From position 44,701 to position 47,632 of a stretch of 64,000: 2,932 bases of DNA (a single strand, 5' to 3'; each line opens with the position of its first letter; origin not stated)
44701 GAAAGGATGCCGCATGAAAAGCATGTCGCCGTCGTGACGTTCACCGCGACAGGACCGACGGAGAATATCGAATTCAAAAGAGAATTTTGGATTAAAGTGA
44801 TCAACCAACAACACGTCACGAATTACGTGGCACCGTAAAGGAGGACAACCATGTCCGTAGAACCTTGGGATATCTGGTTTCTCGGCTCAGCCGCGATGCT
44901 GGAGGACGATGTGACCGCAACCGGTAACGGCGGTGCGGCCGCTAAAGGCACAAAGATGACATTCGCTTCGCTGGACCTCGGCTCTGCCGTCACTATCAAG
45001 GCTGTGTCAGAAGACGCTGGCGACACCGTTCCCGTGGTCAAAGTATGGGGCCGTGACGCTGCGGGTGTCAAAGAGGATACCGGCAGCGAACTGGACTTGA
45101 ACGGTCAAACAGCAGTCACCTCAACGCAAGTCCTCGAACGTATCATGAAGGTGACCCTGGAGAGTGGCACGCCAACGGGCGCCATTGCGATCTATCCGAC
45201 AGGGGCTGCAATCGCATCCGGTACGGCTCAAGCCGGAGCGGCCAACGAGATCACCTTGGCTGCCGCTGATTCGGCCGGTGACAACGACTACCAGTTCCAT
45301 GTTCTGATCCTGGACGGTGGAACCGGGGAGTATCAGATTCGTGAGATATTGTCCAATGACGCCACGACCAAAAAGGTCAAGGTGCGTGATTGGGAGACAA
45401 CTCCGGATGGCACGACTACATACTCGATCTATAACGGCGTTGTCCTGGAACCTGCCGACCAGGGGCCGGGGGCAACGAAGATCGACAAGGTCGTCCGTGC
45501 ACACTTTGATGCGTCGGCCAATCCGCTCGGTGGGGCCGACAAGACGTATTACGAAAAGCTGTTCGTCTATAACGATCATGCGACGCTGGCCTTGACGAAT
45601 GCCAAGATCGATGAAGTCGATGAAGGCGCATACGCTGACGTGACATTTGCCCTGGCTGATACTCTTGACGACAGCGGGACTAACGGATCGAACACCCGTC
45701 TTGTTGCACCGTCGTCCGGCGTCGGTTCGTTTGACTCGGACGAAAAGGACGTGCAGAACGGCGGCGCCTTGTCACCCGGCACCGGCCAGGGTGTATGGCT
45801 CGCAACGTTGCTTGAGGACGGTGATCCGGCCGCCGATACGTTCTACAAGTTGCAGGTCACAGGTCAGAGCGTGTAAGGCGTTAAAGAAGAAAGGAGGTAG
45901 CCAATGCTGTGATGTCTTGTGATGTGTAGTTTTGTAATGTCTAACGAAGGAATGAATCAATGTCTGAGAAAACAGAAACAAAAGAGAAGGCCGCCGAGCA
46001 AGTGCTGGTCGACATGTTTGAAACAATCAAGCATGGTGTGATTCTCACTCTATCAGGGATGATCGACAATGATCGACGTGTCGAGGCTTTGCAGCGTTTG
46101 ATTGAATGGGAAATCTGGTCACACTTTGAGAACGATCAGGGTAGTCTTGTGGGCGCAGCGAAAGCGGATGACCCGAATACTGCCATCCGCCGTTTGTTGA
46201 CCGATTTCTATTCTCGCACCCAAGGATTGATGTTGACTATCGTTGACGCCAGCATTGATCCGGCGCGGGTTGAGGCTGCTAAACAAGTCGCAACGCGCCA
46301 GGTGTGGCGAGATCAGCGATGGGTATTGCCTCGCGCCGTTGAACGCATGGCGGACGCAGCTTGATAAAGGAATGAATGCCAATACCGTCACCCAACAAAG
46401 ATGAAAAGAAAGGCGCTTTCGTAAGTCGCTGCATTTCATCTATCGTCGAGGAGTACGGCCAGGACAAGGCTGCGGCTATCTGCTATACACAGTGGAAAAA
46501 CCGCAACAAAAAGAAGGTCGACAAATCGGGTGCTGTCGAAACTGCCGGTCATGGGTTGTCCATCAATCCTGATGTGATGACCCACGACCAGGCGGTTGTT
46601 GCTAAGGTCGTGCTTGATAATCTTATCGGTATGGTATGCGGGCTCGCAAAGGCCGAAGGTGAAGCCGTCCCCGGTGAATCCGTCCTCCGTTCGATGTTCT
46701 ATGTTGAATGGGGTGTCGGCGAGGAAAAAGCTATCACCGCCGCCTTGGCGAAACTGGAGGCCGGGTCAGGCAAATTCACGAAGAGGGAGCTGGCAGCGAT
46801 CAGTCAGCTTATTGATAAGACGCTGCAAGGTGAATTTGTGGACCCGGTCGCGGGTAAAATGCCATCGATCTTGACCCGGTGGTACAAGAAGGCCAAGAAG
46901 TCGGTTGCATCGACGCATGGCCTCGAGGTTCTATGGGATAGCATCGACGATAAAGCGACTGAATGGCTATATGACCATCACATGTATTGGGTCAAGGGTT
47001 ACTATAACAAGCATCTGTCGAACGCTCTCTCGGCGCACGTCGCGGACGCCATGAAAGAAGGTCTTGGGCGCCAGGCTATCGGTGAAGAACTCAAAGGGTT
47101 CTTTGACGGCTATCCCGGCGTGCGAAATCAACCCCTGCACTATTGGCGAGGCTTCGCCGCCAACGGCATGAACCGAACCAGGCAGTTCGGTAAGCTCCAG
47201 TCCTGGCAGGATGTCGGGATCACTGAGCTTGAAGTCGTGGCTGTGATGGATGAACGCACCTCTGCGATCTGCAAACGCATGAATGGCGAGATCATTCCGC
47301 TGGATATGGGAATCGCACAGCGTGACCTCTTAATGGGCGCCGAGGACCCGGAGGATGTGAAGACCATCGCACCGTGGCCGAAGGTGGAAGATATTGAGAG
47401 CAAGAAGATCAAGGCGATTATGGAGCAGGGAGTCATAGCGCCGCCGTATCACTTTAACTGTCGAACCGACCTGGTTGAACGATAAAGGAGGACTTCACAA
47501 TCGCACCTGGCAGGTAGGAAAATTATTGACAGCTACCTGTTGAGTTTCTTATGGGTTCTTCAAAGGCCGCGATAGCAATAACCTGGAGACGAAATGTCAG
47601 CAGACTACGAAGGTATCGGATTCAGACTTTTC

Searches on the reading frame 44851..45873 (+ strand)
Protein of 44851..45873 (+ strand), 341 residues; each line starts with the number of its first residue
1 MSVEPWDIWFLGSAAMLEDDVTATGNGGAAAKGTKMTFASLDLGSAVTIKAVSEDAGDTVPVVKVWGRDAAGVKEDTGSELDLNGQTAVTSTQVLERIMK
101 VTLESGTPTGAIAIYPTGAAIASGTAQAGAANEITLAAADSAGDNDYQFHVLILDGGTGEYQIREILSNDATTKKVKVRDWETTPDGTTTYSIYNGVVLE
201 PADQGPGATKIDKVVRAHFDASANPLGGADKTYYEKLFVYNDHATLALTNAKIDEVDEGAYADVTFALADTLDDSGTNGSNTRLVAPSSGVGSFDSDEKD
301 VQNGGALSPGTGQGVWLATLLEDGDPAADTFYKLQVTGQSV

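Call 7: search_protein_families(library=phrogs, proteins=[window:44851-45873:+], max_evalue=0.001)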
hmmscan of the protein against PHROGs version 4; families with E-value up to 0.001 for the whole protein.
window:44851-45873:+ (341 aa): 0 families

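Call 8: search_protein_families(library=pfam, proteins=[window:44851-45873:+], max_evalue=0.01)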
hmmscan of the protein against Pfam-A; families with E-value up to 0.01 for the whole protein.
window:44851-45873:+ (341 aa): 0 families

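Call 29: search_solved_structures(query=A1, max_evalue=10)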
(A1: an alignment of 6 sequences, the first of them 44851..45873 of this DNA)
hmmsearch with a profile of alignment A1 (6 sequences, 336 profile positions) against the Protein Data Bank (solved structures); distinct sequences matched with E-value up to 10: 0.

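Call 34: find_homologous_proteins(query=A1, max_evalue=0.001)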
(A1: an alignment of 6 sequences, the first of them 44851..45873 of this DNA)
Query A1 (6 sequences) (341 aa, profile of the alignment): 28 proteins with E <= 0.001 among 8000 candidates.
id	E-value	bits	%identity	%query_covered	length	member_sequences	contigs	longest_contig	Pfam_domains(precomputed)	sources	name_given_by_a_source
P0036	6.0e-151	521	52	100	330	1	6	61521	-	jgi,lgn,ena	-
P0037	2.6e-146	505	100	100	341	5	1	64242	-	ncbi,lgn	-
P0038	2.5e-141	489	51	100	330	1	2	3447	-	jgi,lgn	-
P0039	1.0e-139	484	33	99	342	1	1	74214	-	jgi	jgi:hypothetical protein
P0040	1.8e-138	480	80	100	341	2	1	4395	-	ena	-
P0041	3.1e-136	472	57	100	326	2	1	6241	-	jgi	-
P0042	8.8e-133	461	63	100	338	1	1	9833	-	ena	-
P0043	3.6e-131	456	50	100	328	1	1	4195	-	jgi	-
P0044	4.3e-131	455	73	100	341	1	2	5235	-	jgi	jgi:hypothetical protein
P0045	2.6e-129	449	47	100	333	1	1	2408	-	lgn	-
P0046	2.6e-122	426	70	100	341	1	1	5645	-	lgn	-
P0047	1.9e-118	414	47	100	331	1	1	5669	-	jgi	-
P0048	6.8e-107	376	40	100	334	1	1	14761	-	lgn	-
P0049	4.2e-104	367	42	100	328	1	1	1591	-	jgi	jgi:hypothetical protein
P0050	5.3e-103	363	40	100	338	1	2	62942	-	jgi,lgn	jgi:hypothetical protein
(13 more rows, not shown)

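Call 38: predict_structure(alignment_id=A3)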
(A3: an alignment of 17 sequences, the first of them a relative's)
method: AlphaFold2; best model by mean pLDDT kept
length: 341 residues; sequences in the alignment: 17
mean_pLDDT: 88.5   pTM: 0.88
mean pLDDT of the five models: 88.5, 88.3, 87.8, 87.6, 86.9
residues with pLDDT >= 90: 202; 70-90: 119; 50-70: 20; < 50: 0
segments of 3 or more residues with pLDDT < 50: none
pLDDT, mean of each block of 10 residues (from residue 1): 90 84 79 87 74 95 88 77 96 85 92 92 96 93 86 96 95 94 96 94 81 88 79 92 94 84 88 90 86 93 92 94 74 87 87
secondary structure, 60 per line:
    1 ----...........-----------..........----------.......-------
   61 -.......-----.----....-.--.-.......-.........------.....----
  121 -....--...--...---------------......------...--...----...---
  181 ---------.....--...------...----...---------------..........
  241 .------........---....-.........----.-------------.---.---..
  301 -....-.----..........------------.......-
elements in order: E8-15 E27-36 E47-53 E62-68 E79-82 E89-95 E97-105 E112-116 E122-125 E128-130 E133-135 E151-156 E163-165 E168-170 E175-177 E190-194 E197-199 E213-215 E231-241 E248-255 H259-262 E264-272 H302-305 E312-321 E334-340

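Call 53: find_related_loci(query=A3, collection=viral_contigs, flank=10000)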
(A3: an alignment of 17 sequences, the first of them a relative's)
Query A3 (341 aa) in viral_contigs; peptide patterns used: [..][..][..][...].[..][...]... (x = any residue, [..] = any of these).
80 stretches matched a pattern; 13 encode a relative of the query (tblastn E <= 1e-3); 13 distinct loci.
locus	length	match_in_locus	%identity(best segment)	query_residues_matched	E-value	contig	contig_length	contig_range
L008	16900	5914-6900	50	1-340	4e-90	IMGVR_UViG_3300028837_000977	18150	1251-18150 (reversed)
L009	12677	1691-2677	50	1-340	4e-90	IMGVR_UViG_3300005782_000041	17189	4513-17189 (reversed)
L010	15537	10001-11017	39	1-340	5e-63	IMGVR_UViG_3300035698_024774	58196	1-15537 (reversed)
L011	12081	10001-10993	43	1-341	3e-59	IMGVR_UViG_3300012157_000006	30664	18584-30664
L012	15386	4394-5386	43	1-341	3e-59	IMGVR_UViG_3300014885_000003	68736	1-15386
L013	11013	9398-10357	34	3-340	1e-32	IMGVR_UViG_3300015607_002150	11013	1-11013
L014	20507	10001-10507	36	152-341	2e-26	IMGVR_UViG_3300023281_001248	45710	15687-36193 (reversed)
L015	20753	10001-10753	37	1-341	7e-26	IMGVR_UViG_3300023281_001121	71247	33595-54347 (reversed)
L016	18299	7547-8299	46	1-341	2e-24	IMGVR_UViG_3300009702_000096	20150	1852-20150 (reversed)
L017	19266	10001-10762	37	1-341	4e-18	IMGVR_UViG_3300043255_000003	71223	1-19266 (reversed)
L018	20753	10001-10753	32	1-340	2e-16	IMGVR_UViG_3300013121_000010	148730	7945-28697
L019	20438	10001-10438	32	198-340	4e-12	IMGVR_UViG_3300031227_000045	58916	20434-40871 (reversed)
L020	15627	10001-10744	38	1-341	4e-19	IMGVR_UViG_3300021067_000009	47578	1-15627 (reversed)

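Call 57: search_protein_families(library=phrogs, proteins=[L015:93-3155:+, L015:3575-6355:+, L015:6412-8952:+, L015:9208-9774:+, L015:10001-10753:+, L015:11083-12333:+, L015:12347-13129:+, L015:13045-14331:+, L015:14334-15893:+, L015:15897-17390:+], max_evalue=0.001)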
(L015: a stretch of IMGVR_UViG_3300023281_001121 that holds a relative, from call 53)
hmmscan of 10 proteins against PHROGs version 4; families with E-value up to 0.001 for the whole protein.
L015:93-3155:+ (1021 aa): 2 families
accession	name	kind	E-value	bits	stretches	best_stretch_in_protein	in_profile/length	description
phrog_6079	-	tail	1.7e-13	51.1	0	330-499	58-202/605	tail protein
phrog_13560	-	unknown function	0.00025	22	0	291-341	5-53/69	-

L015:3575-6355:+ (927 aa): 0 families

L015:6412-8952:+ (847 aa): 0 families

L015:9208-9774:+ (189 aa): 0 families

L015:10001-10753:+ (251 aa): 1 family
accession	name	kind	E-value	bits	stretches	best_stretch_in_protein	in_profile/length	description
phrog_13135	-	unknown function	1.8e-06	29.1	1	91-250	10-180/182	-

L015:11083-12333:+ (417 aa): 2 families
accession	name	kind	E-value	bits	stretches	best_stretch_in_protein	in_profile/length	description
phrog_8040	-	connector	2e-54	186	1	11-390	9-394/396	head closure Hc3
phrog_511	-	head and packaging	1.6e-06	27.8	1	127-321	434-639/862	internal virion protein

L015:12347-13129:+ (261 aa): 1 family
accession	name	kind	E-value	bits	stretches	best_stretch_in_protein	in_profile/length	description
phrog_13135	-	unknown function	2.5e-13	51.5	1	127-249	45-170/182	-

L015:13045-14331:+ (429 aa): 3 families
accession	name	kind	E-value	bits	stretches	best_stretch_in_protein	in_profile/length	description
phrog_2448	-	unknown function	4.1e-23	83.1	1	189-427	106-333/335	-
phrog_6368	-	unknown function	9.6e-05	22.7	1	352-426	252-325/328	-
phrog_30887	-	unknown function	0.00089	18.5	0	339-423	682-765/771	-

L015:14334-15893:+ (520 aa): 2 families
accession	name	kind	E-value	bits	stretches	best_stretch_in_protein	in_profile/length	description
phrog_26502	-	head and packaging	1.4e-24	87.6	1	357-519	465-617/620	virion structural protein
phrog_12240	-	unknown function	3.2e-08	34.5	1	352-517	228-386/387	-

L015:15897-17390:+ (498 aa): 0 families

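Call 60: search_solved_structures(query=L015:93-3155:+, max_evalue=10)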
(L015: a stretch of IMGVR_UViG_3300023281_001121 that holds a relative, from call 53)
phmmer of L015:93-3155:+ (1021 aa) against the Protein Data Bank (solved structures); distinct sequences matched with E-value up to 10: 3.
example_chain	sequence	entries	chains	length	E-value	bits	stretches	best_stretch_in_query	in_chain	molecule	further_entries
9yee_Ca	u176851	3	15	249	0.29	12.1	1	175-267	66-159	Flagellar basal-body rod protein FlgF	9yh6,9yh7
2jty_A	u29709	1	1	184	0.89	10.5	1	162-216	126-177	Type-1 fimbrial protein, A chain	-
2dkl_A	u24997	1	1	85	2.3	9.1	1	711-756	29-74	Trinucleotide Repeat Containing 6C Protein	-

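Call 61: search_dna_similar(query=L015:93-3155:+, collection=phages, mode=protein, max_rows=25, max_evalue=0.001)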
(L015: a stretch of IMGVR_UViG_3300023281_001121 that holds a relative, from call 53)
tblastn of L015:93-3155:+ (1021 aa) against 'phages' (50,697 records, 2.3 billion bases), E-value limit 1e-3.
No match.

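Call 62: search_dna_similar(query=window:44851-45873:+, collection=phages, mode=protein, max_rows=25, max_evalue=0.01)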
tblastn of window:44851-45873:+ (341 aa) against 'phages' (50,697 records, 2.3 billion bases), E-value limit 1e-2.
No match.

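Call 74: find_related_loci(query=A7, collection=genome_contigs, flank=10000)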
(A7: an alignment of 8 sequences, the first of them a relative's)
Query A7 (341 aa) in genome_contigs; peptide patterns used: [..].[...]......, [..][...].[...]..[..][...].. (x = any residue, [..] = any of these).
82 stretches matched a pattern; 1 encode a relative of the query (tblastn E <= 1e-3); 1 distinct loci.
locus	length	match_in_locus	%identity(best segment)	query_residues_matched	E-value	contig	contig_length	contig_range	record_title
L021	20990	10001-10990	49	1-340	1e-86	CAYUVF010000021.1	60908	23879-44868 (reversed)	MAG TPA_asm: uncultured Rhodothermales bacterium isolate binchicken_co17_426 genome assembly, contig: NODE_1544_length_6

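Call 82: search_protein_families(library=phrogs, proteins=[L011:1554-3230:+, L012:812-2896:+, L012:2896-3294:+, L012:3299-4369:+, L012:5419-6714:+, L012:6721-7197:+, L012:7210-8139:+, L012:8135-9919:+, L012:10121-12454:+, L012:13900-14400:+], max_evalue=0.001)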
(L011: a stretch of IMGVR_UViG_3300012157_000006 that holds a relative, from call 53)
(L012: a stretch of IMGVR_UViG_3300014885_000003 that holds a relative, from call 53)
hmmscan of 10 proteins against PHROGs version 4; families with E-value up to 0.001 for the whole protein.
L011:1554-3230:+ (559 aa): 0 families

L012:812-2896:+ (695 aa): 0 families

L012:2896-3294:+ (133 aa): 0 families

L012:3299-4369:+ (357 aa): 2 families
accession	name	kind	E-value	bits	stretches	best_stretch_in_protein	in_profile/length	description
phrog_752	-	head and packaging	3.7e-06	27.1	1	81-192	297-413/475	major head protein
phrog_4971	-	tail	0.00064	20.1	0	245-278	205-238/283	major tail protein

L012:5419-6714:+ (432 aa): 2 families
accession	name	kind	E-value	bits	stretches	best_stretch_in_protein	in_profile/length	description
phrog_9998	-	unknown function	5.7e-32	112.4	1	131-417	81-383/401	-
phrog_9600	-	tail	3.8e-30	106.5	1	167-430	43-330/330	tail assembly protein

L012:6721-7197:+ (159 aa): 0 families

L012:7210-8139:+ (310 aa): 0 families

L012:8135-9919:+ (595 aa): 0 families

L012:10121-12454:+ (778 aa): 0 families

L012:13900-14400:+ (167 aa): 0 families

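Call 84: fold_search(model_id=the predicted structure, library=viral)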
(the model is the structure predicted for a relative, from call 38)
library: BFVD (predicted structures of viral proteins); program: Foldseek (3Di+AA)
matches with E <= 10: 947; with E <= 0.001: 26
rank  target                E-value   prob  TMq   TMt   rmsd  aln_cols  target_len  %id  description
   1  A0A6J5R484            1.8e-08  1.00  0.23  0.34  21.7       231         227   19  Uncharacterized protein [uncultured Caudovirales phage]
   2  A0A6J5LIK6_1          3.0e-08  1.00  0.23  0.10  20.8       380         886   15  DUF4815 domain-containing protein [uncultured Caudovirales phage]
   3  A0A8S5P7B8            8.4e-08  1.00  0.19  0.14  22.3       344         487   11  Fibronectin type-III domain-containing protein [Siphoviridae sp. ctsUY14]
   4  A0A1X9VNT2            3.4e-07  1.00  0.23  0.11   9.2       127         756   28  Uncharacterized protein [Mimivirus AB-566-O17]
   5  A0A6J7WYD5            3.9e-07  1.00  0.21  0.13   1.1        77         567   42  Pectate lyase superfamily protein [uncultured Caudovirales phage]
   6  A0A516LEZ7            4.8e-07  1.00  0.20  0.10  20.3       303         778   11  (no name in the UniProt tables at hand)
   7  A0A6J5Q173            1.8e-06  0.98  0.20  0.15  24.4       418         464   14  Uncharacterized protein [uncultured Caudovirales phage]
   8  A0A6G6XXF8            2.8e-06  1.00  0.22  0.15  34.1       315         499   12  (no name in the UniProt tables at hand)
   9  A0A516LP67            3.3e-06  1.00  0.21  0.11  17.3       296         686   14  (no name in the UniProt tables at hand)
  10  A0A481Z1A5            5.1e-06  1.00  0.23  0.29   9.3       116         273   14  Chaperone of endosialidase [Mimivirus LCMiAC01]
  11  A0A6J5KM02            6.8e-06  1.00  0.21  0.30  19.0       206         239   13  Uncharacterized protein [uncultured Caudovirales phage]
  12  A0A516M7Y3            6.8e-06  1.00  0.25  0.27  15.9       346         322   13  (no name in the UniProt tables at hand)
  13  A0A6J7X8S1            9.0e-06  0.98  0.23  0.09  24.3       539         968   10  Uncharacterized protein [uncultured Caudovirales phage]
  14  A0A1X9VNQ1            1.0e-05  1.00  0.22  0.09  26.5       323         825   14  Uncharacterized protein [Mimivirus AB-566-O17]
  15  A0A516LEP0            1.2e-05  1.00  0.26  0.32  16.1       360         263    9  (no name in the UniProt tables at hand)
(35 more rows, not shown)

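Call 103: search_protein_families(library=ncbifam, proteins=[window:44851-45873:+], max_evalue=0.01)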
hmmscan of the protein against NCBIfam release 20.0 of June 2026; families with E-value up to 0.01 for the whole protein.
window:44851-45873:+ (341 aa): 0 families

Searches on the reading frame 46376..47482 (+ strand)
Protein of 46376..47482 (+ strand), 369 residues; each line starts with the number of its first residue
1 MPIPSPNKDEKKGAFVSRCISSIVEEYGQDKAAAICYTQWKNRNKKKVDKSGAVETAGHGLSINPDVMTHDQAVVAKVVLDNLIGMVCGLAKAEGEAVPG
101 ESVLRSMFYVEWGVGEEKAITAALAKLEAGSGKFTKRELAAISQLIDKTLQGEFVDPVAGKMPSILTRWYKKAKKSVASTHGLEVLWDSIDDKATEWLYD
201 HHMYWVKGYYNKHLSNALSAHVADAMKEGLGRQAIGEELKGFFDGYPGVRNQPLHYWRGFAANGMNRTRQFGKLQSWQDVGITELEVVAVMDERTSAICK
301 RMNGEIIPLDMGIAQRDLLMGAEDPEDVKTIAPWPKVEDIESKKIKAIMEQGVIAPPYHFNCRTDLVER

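Call 7: search_protein_families(library=phrogs, proteins=[window:46376-47482:+], max_evalue=0.001)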
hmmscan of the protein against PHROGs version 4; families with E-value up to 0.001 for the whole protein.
window:46376-47482:+ (369 aa): 11 families
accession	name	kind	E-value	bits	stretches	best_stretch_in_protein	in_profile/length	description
phrog_13868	-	unknown function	1.1e-12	48.7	1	191-336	142-288/359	-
phrog_115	-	head and packaging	1.4e-12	48.6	1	272-367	257-315/665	minor head protein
phrog_9907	-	head and packaging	1e-10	42.4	1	266-367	151-256/421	minor head protein and DNA pilot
phrog_241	-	head and packaging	2.6e-08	34.3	1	274-364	215-268/679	head morphogenesis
phrog_30193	-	unknown function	2.6e-08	34.1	1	268-364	173-274/360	-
phrog_6577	-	unknown function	4.5e-08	32.8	1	183-313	85-208/1066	-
phrog_2841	-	head and packaging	4.6e-08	33.5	1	272-310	246-284/525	minor head protein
phrog_18054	-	unknown function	1.9e-07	31.9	1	265-313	212-260/333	-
phrog_2662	-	head and packaging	2.2e-07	30.8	1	161-363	540-702/717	portal protein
phrog_4728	-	head and packaging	2.2e-06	27.8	1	272-364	235-294/591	head morphogenesis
phrog_595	-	head and packaging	8.1e-06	26.4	1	188-368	154-296/513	head maturation protease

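Call 8: search_protein_families(library=pfam, proteins=[window:46376-47482:+], max_evalue=0.01)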
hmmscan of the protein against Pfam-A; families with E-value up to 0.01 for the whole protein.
window:46376-47482:+ (369 aa): 1 family
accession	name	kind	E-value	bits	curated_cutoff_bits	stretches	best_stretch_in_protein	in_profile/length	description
PF04233.19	Phage_Mu_F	-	9.9e-08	33.1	29.6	1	219-366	4-111/112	Phage Mu protein F like protein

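Call 96: find_related_loci(query=A8, collection=viral_contigs, flank=10000)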
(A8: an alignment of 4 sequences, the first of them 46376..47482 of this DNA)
Query A8 (369 aa) in viral_contigs; peptide patterns used: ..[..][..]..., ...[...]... (x = any residue, [..] = any of these).
60 stretches matched a pattern; 6 encode a relative of the query (tblastn E <= 1e-3); 6 distinct loci.
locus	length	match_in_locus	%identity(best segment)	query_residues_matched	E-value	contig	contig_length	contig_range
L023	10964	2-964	89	51-369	0e+0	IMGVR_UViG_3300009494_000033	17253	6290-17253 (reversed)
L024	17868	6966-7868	56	68-369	9e-119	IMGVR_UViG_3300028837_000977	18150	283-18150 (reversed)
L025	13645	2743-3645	56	68-369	9e-119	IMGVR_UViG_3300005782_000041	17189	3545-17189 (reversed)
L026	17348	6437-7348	51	68-369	1e-102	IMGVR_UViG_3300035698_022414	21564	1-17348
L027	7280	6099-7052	47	54-368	2e-96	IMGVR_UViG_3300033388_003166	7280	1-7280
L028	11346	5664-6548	41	79-369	6e-73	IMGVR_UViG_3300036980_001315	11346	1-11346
